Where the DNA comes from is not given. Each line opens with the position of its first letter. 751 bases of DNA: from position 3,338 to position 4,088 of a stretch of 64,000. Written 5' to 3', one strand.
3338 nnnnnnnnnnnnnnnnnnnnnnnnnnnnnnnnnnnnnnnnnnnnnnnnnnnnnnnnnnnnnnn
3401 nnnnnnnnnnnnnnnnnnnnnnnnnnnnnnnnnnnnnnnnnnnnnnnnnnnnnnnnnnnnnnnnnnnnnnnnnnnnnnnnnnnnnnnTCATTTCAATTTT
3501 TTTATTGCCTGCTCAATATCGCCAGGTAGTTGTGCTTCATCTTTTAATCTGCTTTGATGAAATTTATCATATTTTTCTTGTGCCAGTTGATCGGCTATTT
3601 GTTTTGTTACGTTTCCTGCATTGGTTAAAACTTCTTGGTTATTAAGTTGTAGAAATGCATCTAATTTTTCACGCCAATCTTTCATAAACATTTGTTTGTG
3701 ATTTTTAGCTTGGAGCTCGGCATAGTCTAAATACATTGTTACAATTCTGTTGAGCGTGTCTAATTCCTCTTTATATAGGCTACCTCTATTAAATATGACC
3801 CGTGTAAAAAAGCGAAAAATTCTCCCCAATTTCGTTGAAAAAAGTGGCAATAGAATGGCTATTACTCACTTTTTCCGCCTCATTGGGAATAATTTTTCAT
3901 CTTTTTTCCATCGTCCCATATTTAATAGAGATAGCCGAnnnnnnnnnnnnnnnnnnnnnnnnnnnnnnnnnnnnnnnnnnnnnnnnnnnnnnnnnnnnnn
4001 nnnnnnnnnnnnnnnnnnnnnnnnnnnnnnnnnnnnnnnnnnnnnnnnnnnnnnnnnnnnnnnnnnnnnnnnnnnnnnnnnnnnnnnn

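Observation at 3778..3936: Family-B MITE inserted into and inactivating rhuM; modular relationship between families A and B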

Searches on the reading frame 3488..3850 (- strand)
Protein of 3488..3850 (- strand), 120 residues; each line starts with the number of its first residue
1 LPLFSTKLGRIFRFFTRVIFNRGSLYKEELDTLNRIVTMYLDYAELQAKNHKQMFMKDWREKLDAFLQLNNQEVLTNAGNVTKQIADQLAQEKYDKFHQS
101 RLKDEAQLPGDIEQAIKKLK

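Call 55: search_protein_families(library=pfam, proteins=[window:3488-3850:-], max_evalue=0.001)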
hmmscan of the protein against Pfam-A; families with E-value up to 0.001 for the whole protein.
window:3488-3850:- (120 aa): 1 family
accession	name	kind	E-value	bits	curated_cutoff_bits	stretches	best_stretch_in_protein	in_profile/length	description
PF13310.11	Virulence_RhuM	-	1.1e-25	90.8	33.7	1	23-102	170-249/252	Virulence protein RhuM family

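Call 78: search_protein_families(library=pfam, proteins=[L144:9393-11099:+, L144:8269-8499:+, L144:9070-9234:+], max_evalue=0.1)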
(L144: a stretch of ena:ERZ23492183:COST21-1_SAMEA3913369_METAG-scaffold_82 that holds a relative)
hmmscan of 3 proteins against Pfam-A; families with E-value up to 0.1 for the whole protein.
L144:9393-11099:+ (568 aa): 0 families

L144:8269-8499:+ (76 aa): 1 family
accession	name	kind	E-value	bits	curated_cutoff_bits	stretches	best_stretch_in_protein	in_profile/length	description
PF11534.13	HTHP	-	2.9e-35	120.9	25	1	4-75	1-72/72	Hexameric tyrosine-coordinated heme protein (HTHP)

L144:9070-9234:+ (54 aa): 1 family
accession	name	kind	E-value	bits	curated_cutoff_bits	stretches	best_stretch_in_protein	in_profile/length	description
PF06168.16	DUF981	-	0.087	13.2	29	1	5-33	130-158/186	Protein of unknown function (DUF981)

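Call 79: search_protein_families(library=padloc, proteins=[L144:9393-11099:+, L144:8269-8499:+], max_evalue=0.01)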
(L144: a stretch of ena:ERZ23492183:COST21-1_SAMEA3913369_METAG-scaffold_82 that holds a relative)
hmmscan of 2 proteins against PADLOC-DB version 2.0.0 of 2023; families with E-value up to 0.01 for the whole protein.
L144:9393-11099:+ (568 aa): 0 families

L144:8269-8499:+ (76 aa): 0 families

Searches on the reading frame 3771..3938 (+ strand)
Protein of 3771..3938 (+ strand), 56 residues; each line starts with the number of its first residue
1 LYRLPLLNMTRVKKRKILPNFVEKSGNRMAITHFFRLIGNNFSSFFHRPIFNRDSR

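Call 34: find_homologous_proteins(query=window:3771-3938:+, max_evalue=10)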
Query seq(56 aa): no candidate shares three 5-residue words with the query. No homologue found.
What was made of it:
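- Tried and rejected: No candidate was found (call 34).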

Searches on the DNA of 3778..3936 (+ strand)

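Call 48: search_dna_similar(query=window:3778-3936:+, collection=plasmids, mode=distant, max_evalue=1, max_rows=10)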
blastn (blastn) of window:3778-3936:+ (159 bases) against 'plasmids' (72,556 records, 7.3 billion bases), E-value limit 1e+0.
Records with a match: 1; places in all: 1; records where one place covers at least 80% of the query: 0.
Best place of each record, by identity: 80-90% 1.
By first word of the organism name: Yersinia 1.
By predicted mobility (MOB-suite, as given by PLSDB): conjugative 1.
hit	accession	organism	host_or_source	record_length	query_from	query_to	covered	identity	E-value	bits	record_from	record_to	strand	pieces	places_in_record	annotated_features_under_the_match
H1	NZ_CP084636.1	Yersinia ruckeri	Atlantic salmon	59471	58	93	23%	88.9%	4e-2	45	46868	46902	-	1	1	mobF: MobF family relaxase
